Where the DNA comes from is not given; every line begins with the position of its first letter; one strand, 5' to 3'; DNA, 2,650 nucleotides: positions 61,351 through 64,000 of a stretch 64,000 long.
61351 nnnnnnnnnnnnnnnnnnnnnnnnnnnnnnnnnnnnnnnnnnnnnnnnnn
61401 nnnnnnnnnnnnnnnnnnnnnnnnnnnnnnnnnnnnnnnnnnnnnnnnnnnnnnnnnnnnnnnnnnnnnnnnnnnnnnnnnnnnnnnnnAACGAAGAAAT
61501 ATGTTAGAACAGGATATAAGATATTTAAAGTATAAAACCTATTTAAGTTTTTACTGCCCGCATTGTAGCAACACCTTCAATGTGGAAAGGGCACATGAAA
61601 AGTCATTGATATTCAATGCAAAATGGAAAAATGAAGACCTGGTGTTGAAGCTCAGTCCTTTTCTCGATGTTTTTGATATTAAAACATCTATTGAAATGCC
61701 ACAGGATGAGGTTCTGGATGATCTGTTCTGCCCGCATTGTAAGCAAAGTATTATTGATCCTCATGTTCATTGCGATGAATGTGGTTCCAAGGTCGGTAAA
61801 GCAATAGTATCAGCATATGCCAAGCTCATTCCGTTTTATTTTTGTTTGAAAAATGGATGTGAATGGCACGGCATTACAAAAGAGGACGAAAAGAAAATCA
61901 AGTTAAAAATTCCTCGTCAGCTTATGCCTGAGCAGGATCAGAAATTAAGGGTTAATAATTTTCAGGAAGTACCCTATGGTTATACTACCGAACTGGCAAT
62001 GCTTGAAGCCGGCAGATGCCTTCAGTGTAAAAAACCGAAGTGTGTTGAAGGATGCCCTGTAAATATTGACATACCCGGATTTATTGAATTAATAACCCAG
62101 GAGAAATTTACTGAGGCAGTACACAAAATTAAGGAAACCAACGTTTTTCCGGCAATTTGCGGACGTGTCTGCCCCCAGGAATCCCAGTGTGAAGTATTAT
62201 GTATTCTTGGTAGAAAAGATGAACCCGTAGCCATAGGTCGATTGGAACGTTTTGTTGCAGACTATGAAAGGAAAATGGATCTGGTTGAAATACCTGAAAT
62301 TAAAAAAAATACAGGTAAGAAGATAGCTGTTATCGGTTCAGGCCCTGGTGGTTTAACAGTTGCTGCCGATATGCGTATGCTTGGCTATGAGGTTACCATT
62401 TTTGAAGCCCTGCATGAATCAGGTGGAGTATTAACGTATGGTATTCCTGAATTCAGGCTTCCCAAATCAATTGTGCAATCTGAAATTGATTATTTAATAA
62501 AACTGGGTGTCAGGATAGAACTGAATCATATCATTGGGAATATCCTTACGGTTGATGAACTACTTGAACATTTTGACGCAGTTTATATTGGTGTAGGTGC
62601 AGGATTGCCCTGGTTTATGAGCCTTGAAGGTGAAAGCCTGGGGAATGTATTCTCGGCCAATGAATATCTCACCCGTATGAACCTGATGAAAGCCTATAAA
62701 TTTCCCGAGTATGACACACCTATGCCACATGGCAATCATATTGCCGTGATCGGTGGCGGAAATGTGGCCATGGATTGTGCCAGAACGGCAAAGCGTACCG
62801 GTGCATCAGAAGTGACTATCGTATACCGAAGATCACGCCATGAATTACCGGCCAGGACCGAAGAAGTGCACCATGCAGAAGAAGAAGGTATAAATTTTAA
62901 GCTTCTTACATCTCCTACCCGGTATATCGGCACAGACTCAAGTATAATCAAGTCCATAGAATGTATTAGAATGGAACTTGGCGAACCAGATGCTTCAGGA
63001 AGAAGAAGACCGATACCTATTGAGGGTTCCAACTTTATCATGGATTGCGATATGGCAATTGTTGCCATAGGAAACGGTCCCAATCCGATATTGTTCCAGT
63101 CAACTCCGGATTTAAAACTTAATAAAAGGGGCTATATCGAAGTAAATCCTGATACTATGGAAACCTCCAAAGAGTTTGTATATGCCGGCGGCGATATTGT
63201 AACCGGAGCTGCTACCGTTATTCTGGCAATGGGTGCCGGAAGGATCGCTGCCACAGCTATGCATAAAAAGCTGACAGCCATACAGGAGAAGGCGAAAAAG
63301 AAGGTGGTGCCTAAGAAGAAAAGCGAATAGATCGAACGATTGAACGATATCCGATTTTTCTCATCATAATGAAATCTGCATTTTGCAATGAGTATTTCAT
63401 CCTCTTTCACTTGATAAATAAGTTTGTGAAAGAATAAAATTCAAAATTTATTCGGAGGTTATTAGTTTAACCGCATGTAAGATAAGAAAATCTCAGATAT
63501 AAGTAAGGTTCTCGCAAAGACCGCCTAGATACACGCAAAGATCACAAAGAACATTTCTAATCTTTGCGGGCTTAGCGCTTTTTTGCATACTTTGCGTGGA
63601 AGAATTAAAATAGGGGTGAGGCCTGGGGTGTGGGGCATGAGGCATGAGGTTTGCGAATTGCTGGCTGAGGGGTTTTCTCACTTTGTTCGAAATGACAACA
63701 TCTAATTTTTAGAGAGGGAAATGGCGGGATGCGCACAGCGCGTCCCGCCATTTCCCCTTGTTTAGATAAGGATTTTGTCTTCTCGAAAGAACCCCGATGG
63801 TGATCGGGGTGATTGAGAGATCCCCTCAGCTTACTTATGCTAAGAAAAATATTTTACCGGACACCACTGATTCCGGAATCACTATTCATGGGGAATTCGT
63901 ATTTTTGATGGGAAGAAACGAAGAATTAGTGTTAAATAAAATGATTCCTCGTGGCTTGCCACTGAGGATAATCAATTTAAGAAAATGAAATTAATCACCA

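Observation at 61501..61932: Rosetta-stone fusion: one CxxC module is covalently attached to the N-terminus of the second GltD/NfnB-like subunit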

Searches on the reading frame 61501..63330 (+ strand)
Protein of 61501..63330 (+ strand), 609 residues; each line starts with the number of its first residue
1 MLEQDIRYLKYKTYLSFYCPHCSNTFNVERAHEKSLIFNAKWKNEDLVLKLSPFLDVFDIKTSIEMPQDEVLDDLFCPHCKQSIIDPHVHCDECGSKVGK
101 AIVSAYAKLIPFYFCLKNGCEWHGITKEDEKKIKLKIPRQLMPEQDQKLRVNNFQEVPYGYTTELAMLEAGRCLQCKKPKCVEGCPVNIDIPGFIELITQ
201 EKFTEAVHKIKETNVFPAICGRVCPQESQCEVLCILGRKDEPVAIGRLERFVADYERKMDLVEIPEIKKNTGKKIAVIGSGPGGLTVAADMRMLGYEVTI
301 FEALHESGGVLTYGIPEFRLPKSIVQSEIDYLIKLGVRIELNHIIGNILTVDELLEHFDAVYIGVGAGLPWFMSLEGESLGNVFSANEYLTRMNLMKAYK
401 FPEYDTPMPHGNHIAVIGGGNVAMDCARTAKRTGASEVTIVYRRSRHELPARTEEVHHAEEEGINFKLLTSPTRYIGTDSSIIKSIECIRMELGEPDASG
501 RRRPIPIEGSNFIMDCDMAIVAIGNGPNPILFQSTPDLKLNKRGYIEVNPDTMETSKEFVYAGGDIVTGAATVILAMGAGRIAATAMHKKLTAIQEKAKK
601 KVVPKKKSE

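Call 3: search_protein_families(library=pfam, proteins=[window:61501-63330:+], max_evalue=0.01)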
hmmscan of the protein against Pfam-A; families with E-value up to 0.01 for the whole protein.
window:61501-63330:+ (609 aa): 13 families
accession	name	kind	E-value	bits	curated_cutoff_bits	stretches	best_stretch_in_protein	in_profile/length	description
PF14691.11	Fer4_20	-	2.5e-43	146.9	25.8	1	150-259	1-111/113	Dihydroprymidine dehydrogenase domain II, 4Fe-4S cluster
PF07992.20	Pyr_redox_2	-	1.3e-34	120.5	26.1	1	274-580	2-291/291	Pyridine nucleotide-disulphide oxidoreductase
PF00070.33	Pyr_redox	-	9e-14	52.2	22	1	413-486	1-77/82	Pyridine nucleotide-disulphide oxidoreductase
PF13738.12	Pyr_redox_3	-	4.1e-08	33.3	30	1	409-447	162-199/305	Pyridine nucleotide-disulphide oxidoreductase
PF13450.12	NAD_binding_8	-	1.2e-07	32.4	21.9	1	277-311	1-35/68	NAD(P)-binding Rossmann-like domain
PF01262.27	AlaDh_PNT_C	-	0.00028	20.8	23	0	412-444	29-60/214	Alanine dehydrogenase/PNT, C-terminal domain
PF02826.25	2-Hacid_dh_C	-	0.00038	20.3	25.1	0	404-451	29-75/178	D-isomer specific 2-hydroxyacid dehydrogenase, NAD binding domain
PF24440.1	DUF7559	-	0.0009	19.9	27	0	54-83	15-44/52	Family of unknown function (DUF7559)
PF13241.12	NAD_binding_7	-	0.0025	18.8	22.1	0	410-458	6-50/104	Putative NAD(P)-binding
PF12831.13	FAD_oxidored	-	0.0025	17.6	27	0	275-315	2-42/416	FAD dependent oxidoreductase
PF00890.30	FAD_binding_2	-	0.0025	17.5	20.4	0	275-310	2-37/414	FAD binding domain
PF03486.20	HI0933_like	-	0.0028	17.6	50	0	274-308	2-36/244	HI0933-like protein Rossmann domain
PF03807.23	F420_oxidored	-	0.0044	18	21.6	0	414-455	2-43/94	NADP oxidoreductase coenzyme F420-dependent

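Call 6: search_protein_families(library=ncbifam, proteins=[window:61501-63330:+], max_evalue=0.001)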
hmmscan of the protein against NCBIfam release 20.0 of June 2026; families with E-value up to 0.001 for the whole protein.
window:61501-63330:+ (609 aa): 54 families (the best 25 are shown)
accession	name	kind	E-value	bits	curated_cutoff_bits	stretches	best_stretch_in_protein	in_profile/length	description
NF009414.0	PRK12778.1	equivalog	6.1e-210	699.3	1103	1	121-592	277-750/752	bifunctional dihydroorotate dehydrogenase B NAD binding subunit/NADPH-dependent glutamate synthase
TIGR01316.1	gltA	equivalog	1.2e-172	574.7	471.75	1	148-589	3-447/449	NADPH-dependent glutamate synthase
NF009413.0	PRK12775.1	equivalog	1.6e-163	546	1895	1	127-592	286-755/1006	putative trifunctional 2-polyprenylphenol hydroxylase/glutamate synthase subunit beta/ferritin domain-containing protein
NF009415.0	PRK12779.1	equivalog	7e-122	408.1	1519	1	171-602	201-637/944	putative bifunctional glutamate synthase subunit beta/2-polyprenylphenol hydroxylase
NF009410.0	PRK12771.1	subfamily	3.9e-119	398.8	516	2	178-607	47-463/566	NAD(P)-binding protein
NF009454.0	PRK12814.1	equivalog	5.2e-115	385.3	916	2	180-601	103-510/657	putative NADPH-dependent glutamate synthase small subunit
TIGR01318.1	gltD_gamma_fam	subfamily_domain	1.2e-109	367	482.95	1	137-591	6-465/467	glutamate synthase, small subunit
NF009408.0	PRK12769.1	equivalog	3.9e-100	335.9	1003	1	133-595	187-655/659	formate-dependent uric acid utilization protein AegA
NF009451.0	PRK12809.1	equivalog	2e-88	297.3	1154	1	149-592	186-632/639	formate-dependent uric acid utilization protein YgfT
NF010590.0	PRK13984.1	equivalog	4.6e-88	295.9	946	1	124-592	144-607/611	putative oxidoreductase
TIGR03315.1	Se_ygfK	equivalog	3.2e-87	293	835.3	1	175-604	441-850/1012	putative selenate reductase subunit YgfK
TIGR01317.1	GOGAT_sm_gam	subfamily_domain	2.2e-77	261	447.7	1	136-591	7-478/485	glutamate synthase small subunit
NF009409.0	PRK12770.1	subfamily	5e-73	246.2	343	1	266-596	12-355/360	putative glutamate synthase subunit beta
NF045663.1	diclust_near_Sec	equivalog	1.4e-45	155.6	530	2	171-367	10-199/759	pyridine nucleotide-disulfide oxidoreductase/dicluster-binding protein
TIGR01292.1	TRX_reduct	equivalog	1.2e-16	60.4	343.45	1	405-590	135-299/300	thioredoxin-disulfide reductase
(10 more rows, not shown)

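Call 26: find_homologous_proteins(query=window:61501-63330:+, max_evalue=1e-50)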
Query window:61501-63330:+ (609 aa): 8000 proteins with E <= 1e-50 among 8000 candidates; the best 120 are listed.
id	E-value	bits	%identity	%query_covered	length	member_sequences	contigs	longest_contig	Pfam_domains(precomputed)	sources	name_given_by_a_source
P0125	0.0e+0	1370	96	100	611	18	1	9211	PF13450.13,PF14691.12,PF07992.21,PF00070.34,PF13738.13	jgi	jgi:glutamate synthase (NADPH/NADH) small chain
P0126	0.0e+0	1252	89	97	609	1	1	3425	PF13450.13,PF14691.12,PF07992.21,PF00070.34,PF13738.13,PF01262.28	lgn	-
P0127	0.0e+0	1250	87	100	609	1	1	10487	PF13450.13,PF14691.12,PF07992.21,PF00070.34,PF13738.13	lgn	-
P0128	0.0e+0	1234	86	100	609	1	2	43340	PF13450.13,PF14691.12,PF07992.21,PF00070.34,PF13738.13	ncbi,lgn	-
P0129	0.0e+0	1193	83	99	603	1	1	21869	PF13450.13,PF14691.12,PF07992.21,PF00070.34,PF13738.13,PF01262.28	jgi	jgi:glutamate synthase (NADPH/NADH) small chain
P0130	0.0e+0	1192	84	98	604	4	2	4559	PF13450.13,PF14691.12,PF07992.21,PF00070.34,PF13738.13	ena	-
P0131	0.0e+0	1191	83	98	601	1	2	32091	PF13450.13,PF14691.12,PF07992.21,PF00070.34,PF13738.13,PF01262.28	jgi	-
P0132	0.0e+0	1187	84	97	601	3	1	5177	PF13450.13,PF14691.12,PF07992.21,PF00070.34,PF13738.13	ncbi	-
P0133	0.0e+0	1186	83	98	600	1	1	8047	PF13450.13,PF14691.12,PF07992.21,PF00070.34,PF13738.13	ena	-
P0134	0.0e+0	1184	83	99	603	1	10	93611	PF13241.13,PF13450.13,PF14691.12,PF07992.21,PF00070.34,PF13738.13,PF03807.24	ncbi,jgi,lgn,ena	-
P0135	0.0e+0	1182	84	98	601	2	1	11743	PF13450.13,PF14691.12,PF07992.21,PF00070.34,PF13738.13,PF01262.28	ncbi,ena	-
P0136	0.0e+0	1177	84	97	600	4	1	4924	PF13450.13,PF14691.12,PF07992.21,PF00070.34,PF13738.13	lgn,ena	-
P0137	0.0e+0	1175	83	97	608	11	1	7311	PF13450.13,PF14691.12,PF07992.21,PF00070.34,PF13738.13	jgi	jgi:glutamate synthase (NADPH/NADH) small chain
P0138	0.0e+0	1173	83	97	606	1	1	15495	PF13450.13,PF14691.12,PF07992.21,PF00070.34,PF13738.13,PF01262.28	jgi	-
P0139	0.0e+0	1173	81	99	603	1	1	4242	PF13450.13,PF14691.12,PF07992.21,PF00070.34,PF13738.13,PF01262.28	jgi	jgi:glutamate synthase (NADPH/NADH) small chain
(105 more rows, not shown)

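Call 27: search_solved_structures(query=window:61501-63330:+, max_evalue=0.001)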
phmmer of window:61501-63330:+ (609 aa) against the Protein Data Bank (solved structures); distinct sequences matched with E-value up to 0.001: 86 (the best 60 are shown).
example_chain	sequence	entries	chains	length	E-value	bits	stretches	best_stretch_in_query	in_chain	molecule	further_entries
4ylf_B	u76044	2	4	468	3.1e-168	564.1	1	140-593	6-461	Dihydropyrimidine dehydrogenase subunit A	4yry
5jca_L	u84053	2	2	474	4.7e-153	514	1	140-592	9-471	NADH-dependent Ferredoxin:NADP Oxidoreductase (NfnI) subunit alpha | NADH-dependent Ferredoxin:NADP Oxidoreductase subunit alpha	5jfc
5vj7_A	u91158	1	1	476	2.7e-143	481.8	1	137-592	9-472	Oxidoreductase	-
9n5u_A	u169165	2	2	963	1.2e-104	354.2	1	175-603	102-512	NfnA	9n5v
9bov_A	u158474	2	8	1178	1.1e-98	334.5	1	175-599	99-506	Molybdopterin oxidoreductase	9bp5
8oh5_C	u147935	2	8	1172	9.2e-87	295.1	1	161-589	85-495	Formate dehydrogenase-O, major subunit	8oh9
6s6s_G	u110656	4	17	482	2e-86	293.9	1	140-593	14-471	Glutamate synthase [NADPH] small chain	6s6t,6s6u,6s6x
2vdc_G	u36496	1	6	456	1.8e-85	290.8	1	153-593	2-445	GLUTAMATE SYNTHASE [NADPH] SMALL CHAIN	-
1gt8_A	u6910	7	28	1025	2.7e-52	181.2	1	149-593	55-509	DIHYDROPYRIMIDINE DEHYDROGENASE | Dihydropyrimidine dehydrogenase [NADP(+)]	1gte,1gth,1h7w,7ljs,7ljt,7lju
7m31_A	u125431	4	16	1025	2.7e-52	181.2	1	149-593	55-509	Dihydropyrimidine dehydrogenase [NADP(+)]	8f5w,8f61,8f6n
1h7x_A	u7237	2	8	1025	2.7e-52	181.2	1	149-593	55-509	DIHYDROPYRIMIDINE DEHYDROGENASE | Dihydropyrimidine dehydrogenase [NADP(+)]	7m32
7mfm_I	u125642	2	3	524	6.4e-51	176.7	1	136-588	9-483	Glutamate synthase (NADPH) small chain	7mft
6bz0_A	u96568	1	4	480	9e-08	34.2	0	517-589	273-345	Dihydrolipoyl dehydrogenase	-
5uth_A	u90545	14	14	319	1.2e-07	33.7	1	413-584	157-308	Thioredoxin reductase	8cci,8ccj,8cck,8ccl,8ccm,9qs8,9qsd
1ebd_A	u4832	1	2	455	1.4e-06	30.3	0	508-594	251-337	DIHYDROLIPOAMIDE DEHYDROGENASE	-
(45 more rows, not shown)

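Call 48: predict_structure(alignment_id=A5)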
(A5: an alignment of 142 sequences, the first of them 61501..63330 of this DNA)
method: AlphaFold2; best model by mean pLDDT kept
length: 609 residues; sequences in the alignment: 142
mean_pLDDT: 76.4   pTM: 0.63
mean pLDDT of the five models: 76.4, 73.8, 73.2, 73.1, 73.0
residues with pLDDT >= 90: 162; 70-90: 258; 50-70: 138; < 50: 51
segments of 3 or more residues with pLDDT < 50: 1-6, 137-141, 155-159, 221-243, 402-405
pLDDT, mean of each block of 10 residues (from residue 1): 47 81 89 86 90 71 84 92 92 89 79 87 79 57 56 48 72 59 60 80 82 62 39 36 56 71 78 90 84 93 61 51 68 87 78 94 78 88 83 61 58 91 78 87 81 63 88 94 95 81 88 96 77 85 86 94 78 71 93 84 52
secondary structure, 60 per line:
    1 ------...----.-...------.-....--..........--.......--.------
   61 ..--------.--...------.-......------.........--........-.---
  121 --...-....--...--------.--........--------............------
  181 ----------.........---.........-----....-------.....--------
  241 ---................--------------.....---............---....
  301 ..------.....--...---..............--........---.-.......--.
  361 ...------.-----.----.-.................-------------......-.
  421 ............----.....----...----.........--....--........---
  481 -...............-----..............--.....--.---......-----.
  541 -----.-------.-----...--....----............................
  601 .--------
elements in order: E7-9 E16-18 E27-30 E33-42 E45-51 E74-76 E85-90 E97-105 E108-115 E123-125 H127-130 E133-135 H147-154 H163-174 H191-199 H203-211 H217-220 H228-232 H244-259 E274-278 H282-293 E297-302 H309-313 H322-335 E338-345 H351-357 E360-363 E383-385 H386-398 E413-418 H420-432 E437-441 H453-461 E464-467 E470-477 E482-496 E502-515 E518-522 H529-534 E560-562 H565-568 H573-601

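Call 62: fold_search(model_id=the predicted structure, library=pdb)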
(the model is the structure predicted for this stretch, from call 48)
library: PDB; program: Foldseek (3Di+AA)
matches with E <= 10: 1989; with E <= 0.001: 575
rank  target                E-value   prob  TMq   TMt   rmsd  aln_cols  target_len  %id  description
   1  4ylf_B                7.2e-54  1.00  0.65  0.83   4.5       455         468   57  Insights into flavin-based electron bifurcation via the NADH-dependent reduced ferredoxin-NADP oxidoreductase structur (released 2015-07-08)
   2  5jca_L                2.2e-52  1.00  0.64  0.81   4.6       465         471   54  NADP(H) bound NADH-dependent Ferredoxin:NADP Oxidoreductase (NfnI) from Pyrococcus furiosus (released 2017-04-12)
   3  5jfc_L                2.6e-50  1.00  0.64  0.82   5.6       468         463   52  NADH-dependent Ferredoxin:NADP Oxidoreductase (NfnI) from Pyrococcus furiosus (released 2017-04-12)
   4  5vj7_A                1.1e-48  1.00  0.63  0.81   4.7       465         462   49  Ferredoxin NADP Oxidoreductase (Xfn) (released 2017-07-19)
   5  9n5u_A                1.2e-42  1.00  0.59  0.39  27.1       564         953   35  Structure of the Thermococcus sibiricus NfnABC complex (released 2025-05-07)
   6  9bov_A                5.0e-41  1.00  0.59  0.32   7.3       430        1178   41  Structure of electron bifurcating Nfn-ABC complexed with NAD from Caldicellulosiruptor saccharolyticus (released 2025-03-05)
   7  8oh5_C                5.9e-40  1.00  0.58  0.31  26.8       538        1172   32  Cryo-EM structure of the electron bifurcating transhydrogenase StnABC complex from Sporomusa Ovata (state 2) (released 2023-09-13)
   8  6s6s_E                3.4e-39  1.00  0.64  0.81   7.4       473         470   34  Structure of Azospirillum brasilense Glutamate Synthase in a4b4 oligomeric state. (released 2019-09-11)
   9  6s6t_E                3.4e-39  1.00  0.64  0.80   7.3       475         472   34  Structure of Azospirillum brasilense Glutamate Synthase in a4b3 oligomeric state (released 2019-09-11)
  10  9n5v_A                1.7e-38  1.00  0.58  0.39  27.7       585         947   33  Structure of the NAD(H)-bound Thermococcus sibiricus NfnABC complex (released 2025-05-07)
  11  7m32_A                1.2e-33  1.00  0.63  0.39   4.1       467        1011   30  Dihydropyrimidine Dehydrogenase (DPD) C671A Mutant Soaked with Uracil and NADPH Anaerobically (released 2021-06-09)
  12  7ljs_B                3.0e-33  1.00  0.63  0.39   4.2       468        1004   30  Porcine Dihydropyrimidine dehydrogenase (DPD) complexed with 5-Ethynyluracil (5EU) - Open Form (released 2021-04-07)
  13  8f6n_D                5.0e-33  1.00  0.64  0.40  14.9       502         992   28  Dihydropyrimidine Dehydrogenase (DPD) C671S Mutant Soaked with Thymine Quasi-Anaerobically (released 2023-02-01)
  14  1h7x_A                6.3e-33  1.00  0.63  0.39   4.1       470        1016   30  Dihydropyrimidine dehydrogenase (DPD) from pig, ternary complex of a mutant enzyme (C671A), NADPH and 5-fluorouracil (released 2001-02-23)
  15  8f5w_C                7.5e-33  1.00  0.63  0.39   4.0       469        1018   30  Dihydropyrimidine Dehydrogenase (DPD) C671S Mutant Soaked with Dihydrothymine and NADPH Quasi-Anaerobically (released 2023-02-01)
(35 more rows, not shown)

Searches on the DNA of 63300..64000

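Call 71: search_rna_families(source=window, start=63300, end=64000, threshold=evalue, max_evalue=0.1)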
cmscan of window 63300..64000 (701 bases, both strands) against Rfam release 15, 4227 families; matches with E-value up to 0.1: 1.
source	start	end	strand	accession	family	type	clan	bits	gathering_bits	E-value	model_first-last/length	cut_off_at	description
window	63715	63757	+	RF03660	mir-4018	Gene; miRNA;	-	22.2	66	0.058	1-54/54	no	mir-4018 microRNA precursor family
